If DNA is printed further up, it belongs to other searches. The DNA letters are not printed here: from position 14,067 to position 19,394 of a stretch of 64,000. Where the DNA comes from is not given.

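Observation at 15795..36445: Nine defence-type genes packed as one ~20.6-kb co-directional array with overlapping or near-abutting reading frames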

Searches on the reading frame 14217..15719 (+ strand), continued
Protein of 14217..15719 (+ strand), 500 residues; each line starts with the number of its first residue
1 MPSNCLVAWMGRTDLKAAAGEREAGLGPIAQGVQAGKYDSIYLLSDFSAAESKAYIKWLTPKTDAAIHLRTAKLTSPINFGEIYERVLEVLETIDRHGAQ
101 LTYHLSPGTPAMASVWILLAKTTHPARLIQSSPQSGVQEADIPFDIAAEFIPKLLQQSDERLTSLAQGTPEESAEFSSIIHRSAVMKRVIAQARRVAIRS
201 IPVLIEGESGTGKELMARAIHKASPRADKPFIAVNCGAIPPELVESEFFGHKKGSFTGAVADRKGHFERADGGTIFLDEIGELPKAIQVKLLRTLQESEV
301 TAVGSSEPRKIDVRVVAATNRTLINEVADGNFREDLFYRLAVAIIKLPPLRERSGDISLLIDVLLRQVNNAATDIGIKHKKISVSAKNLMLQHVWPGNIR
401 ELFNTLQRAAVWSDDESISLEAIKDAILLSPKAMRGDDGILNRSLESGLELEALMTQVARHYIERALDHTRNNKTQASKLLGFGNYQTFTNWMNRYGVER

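Call 63: find_encoding_contigs(protein=P0090, flank=10000, max_places=2)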
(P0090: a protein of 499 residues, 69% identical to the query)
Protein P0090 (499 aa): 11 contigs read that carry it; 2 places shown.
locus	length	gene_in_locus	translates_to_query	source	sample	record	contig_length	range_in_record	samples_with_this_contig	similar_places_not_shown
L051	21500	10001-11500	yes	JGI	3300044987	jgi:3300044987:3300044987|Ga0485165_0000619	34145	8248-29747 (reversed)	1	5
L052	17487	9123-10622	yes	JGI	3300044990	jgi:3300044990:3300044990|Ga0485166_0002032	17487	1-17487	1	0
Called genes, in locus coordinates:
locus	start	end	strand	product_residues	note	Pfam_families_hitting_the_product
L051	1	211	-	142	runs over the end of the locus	PF00717:Peptidase_S24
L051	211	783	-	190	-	PF01726:LexA_DNA_bind (weak), PF00717:Peptidase_S24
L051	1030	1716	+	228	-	PF09588:YqaJ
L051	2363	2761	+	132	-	PF01258:zf-dskA_traR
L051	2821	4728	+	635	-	PF00005:ABC_tran, PF13555:AAA_29 (faint), PF01926:MMR_HSR1 (faint), PF02463:SMC_N (faint), PF13191:AAA_16 (faint), PF12848:ABC_tran_Xtn, PF00005:ABC_tran, PF16326:ABC_tran_CTD, +1 more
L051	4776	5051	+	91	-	-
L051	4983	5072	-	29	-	-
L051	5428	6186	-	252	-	-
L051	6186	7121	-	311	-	-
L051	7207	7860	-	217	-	PF13472:Lipase_GDSL_2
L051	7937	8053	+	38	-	-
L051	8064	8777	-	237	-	-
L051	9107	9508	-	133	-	PF01844:HNH (weak)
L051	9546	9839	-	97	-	-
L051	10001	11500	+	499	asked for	PF00158:Sigma54_activat, PF14532:Sigma54_activ_2, PF07728:AAA_5 (weak), PF25601:AAA_lid_14, PF02954:HTH_8 (weak)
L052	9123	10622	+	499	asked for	PF00158:Sigma54_activat, PF14532:Sigma54_activ_2, PF07728:AAA_5 (weak), PF25601:AAA_lid_14, PF02954:HTH_8 (weak)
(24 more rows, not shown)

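Call 64: find_encoding_contigs(protein=P0108, flank=10000, max_places=2)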
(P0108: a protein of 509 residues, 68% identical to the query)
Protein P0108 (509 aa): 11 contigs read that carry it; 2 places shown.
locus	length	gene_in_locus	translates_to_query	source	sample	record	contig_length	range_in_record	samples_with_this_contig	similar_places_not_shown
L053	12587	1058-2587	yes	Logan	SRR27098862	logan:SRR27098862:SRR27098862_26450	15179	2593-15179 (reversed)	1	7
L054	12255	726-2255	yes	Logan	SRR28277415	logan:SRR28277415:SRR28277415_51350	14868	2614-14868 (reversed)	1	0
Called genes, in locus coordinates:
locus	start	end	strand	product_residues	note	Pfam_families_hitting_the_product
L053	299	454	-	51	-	-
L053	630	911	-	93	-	-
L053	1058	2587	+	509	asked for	PF06956:RtcR (weak), PF00158:Sigma54_activat, PF14532:Sigma54_activ_2, PF00004:AAA (weak), PF25601:AAA_lid_14, PF02954:HTH_8 (weak)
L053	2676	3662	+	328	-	PF05762:VWA_CoxE (faint), PF00092:VWA (weak), PF13519:VWA_2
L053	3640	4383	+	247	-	PF13672:PP2C_2, PF07228:SpoIIE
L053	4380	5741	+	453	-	PF00069:Pkinase (weak)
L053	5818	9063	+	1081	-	PF01443:Viral_helicase1 (faint), PF13086:AAA_11, PF13245:AAA_19, PF13604:AAA_30 (weak), PF13086:AAA_11, PF13087:AAA_12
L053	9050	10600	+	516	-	-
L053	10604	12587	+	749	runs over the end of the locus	-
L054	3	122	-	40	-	?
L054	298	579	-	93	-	-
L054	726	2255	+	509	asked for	PF06956:RtcR (weak), PF00158:Sigma54_activat, PF14532:Sigma54_activ_2, PF00004:AAA (weak), PF25601:AAA_lid_14, PF02954:HTH_8 (weak)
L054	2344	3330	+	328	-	PF05762:VWA_CoxE (faint), PF00092:VWA (weak), PF13519:VWA_2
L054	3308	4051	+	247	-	PF13672:PP2C_2, PF07228:SpoIIE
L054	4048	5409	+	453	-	PF00069:Pkinase (weak)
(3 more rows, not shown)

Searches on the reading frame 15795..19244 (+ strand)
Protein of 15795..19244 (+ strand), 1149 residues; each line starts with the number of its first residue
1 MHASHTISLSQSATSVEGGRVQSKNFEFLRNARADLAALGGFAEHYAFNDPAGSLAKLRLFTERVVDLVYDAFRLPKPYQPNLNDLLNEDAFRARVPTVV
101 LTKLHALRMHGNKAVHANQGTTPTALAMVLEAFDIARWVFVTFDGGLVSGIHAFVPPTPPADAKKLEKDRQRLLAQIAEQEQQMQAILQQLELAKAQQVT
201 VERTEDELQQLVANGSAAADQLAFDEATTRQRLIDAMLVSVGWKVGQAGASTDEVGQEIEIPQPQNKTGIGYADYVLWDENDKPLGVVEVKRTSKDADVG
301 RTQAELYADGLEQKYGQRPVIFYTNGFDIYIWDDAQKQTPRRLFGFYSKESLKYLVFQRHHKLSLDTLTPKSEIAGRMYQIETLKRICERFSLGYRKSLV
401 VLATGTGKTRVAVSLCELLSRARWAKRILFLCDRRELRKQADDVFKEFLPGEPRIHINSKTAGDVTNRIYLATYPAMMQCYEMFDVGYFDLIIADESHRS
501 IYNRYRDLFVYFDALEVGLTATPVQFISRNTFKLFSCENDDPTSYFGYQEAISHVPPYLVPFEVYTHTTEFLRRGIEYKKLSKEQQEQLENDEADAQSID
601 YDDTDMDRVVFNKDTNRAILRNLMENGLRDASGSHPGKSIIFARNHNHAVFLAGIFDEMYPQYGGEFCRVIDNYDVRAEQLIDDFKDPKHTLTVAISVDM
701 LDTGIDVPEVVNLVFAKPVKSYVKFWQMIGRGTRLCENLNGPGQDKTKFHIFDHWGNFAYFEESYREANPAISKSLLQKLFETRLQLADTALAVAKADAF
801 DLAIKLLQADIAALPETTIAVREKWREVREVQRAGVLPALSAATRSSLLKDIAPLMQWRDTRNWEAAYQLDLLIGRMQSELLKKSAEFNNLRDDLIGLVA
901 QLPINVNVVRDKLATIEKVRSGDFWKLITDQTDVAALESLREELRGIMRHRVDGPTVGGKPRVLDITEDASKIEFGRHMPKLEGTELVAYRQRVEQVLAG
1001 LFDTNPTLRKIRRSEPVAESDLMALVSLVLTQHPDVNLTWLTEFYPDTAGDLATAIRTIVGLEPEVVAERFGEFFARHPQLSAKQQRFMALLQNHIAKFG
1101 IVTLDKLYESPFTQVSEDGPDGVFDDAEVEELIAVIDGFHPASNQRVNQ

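Call 3: search_protein_families(library=pfam, proteins=[window:15795-19244:+])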
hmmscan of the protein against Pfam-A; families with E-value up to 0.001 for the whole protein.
window:15795-19244:+ (1149 aa): 7 families
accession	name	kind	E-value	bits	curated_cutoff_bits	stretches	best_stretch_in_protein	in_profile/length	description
PF04851.21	ResIII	-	2.9e-32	112.3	22.5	1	375-524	3-163/164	Type III restriction enzyme, res subunit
PF08463.15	EcoEI_R_C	-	2.9e-22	80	24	1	990-1136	3-158/163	EcoEI R protein C-terminal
PF18766.7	SWI2_SNF2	-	9.7e-12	45.4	26.7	1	379-536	1-168/221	SWI2/SNF2 ATPase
PF00271.37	Helicase_C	-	1.3e-06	29.1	23.5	1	632-734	11-108/110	Helicase conserved C-terminal domain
PF00270.35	DEAD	-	1.7e-06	28.3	26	1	380-523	4-160/167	DEAD/DEAH box helicase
PF04313.20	HSDR_N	-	4.5e-06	27.1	25.1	1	270-338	125-196/198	Type I restriction enzyme R protein N terminus (HSDR_N)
PF13643.11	DUF4145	-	0.00074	20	23.1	0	43-132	3-86/88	Domain of unknown function (DUF4145)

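Call 4: search_protein_families(library=padloc, proteins=[window:15795-19244:+])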
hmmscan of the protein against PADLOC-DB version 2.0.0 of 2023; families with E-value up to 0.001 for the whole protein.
window:15795-19244:+ (1149 aa): 13 families
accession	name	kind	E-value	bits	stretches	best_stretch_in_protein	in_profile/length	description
PDLC03047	REase_I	-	2.6e-298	990.4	1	21-1139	5-1102/1107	Type I restriction enzyme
PDLC03042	REase_I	-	1.3e-37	126.8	2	371-761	440-851/1170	Type I restriction enzyme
PDLC03049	REase_I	-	2.6e-34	116.4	1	229-738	14-527/807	Type I restriction enzyme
PDLC04472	PDC-M16A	-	1.1e-33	114.7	1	22-233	2-209/930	-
PDLC03658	mREase_IV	-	3.8e-20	69.2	2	361-583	208-425/953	Type IV methyl-directed restriction enzyme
PDLC03659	mREase_IV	-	1.8e-18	63.8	2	600-817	426-631/945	Type IV methyl-directed restriction enzyme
PDLC02707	PbeA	-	1.1e-16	58.6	1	366-737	243-619/672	PbeA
PDLC03040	REase_I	-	5.9e-06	22.4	1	680-738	613-670/1029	Type I restriction enzyme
PDLC01250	Cas4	-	2.2e-05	22.8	1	254-328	50-120/168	"CAS-I,CAS-II,CAS-III,CAS-IV,CAS-V,CAS-VI; acquisition_associated"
PDLC02704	PbeA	-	3.6e-05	20.4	0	491-710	386-606/682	PbeA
PDLC03048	REase_I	-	9.1e-05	18.7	1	378-458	243-332/976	Type I restriction enzyme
PDLC02705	PbeA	-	0.00031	17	1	490-736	376-621/691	PbeA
PDLC02706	PbeA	-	0.0006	16.5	0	679-731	605-655/722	PbeA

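Call 33: search_protein_families(library=ncbifam, proteins=[window:15795-19244:+], max_evalue=0.01)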
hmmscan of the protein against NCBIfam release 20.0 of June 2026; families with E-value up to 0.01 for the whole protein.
window:15795-19244:+ (1149 aa): 6 families
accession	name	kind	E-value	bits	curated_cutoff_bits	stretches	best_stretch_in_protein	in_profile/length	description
NF008521.0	PRK11448.1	equivalog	2.1e-91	307.6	729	1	22-801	2-862/1123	type I restriction-modification system endonuclease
NF046051.1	restrict_EcoAI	equivalog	4.5e-67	227.1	550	1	225-764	2-538/768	EcoAI/FtnUII family type I restriction enzme subunit R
TIGR00348.1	hsdR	subfamily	5.5e-18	64.8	284.55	2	376-615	243-500/674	HsdR family type I site-specific deoxyribonuclease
NF053632.1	heli_RadD_YejH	equivalog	4.5e-16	58.3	720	1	377-738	4-345/573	DNA repair helicase RadD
NF010337.0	PRK13766.1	equivalog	2e-09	36.1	610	1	371-500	12-144/781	Hef nuclease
TIGR04095.1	dnd_restrict_1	equivalog_domain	9.7e-06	24.8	600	0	374-442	7-71/451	DNA phosphorothioation system restriction enzyme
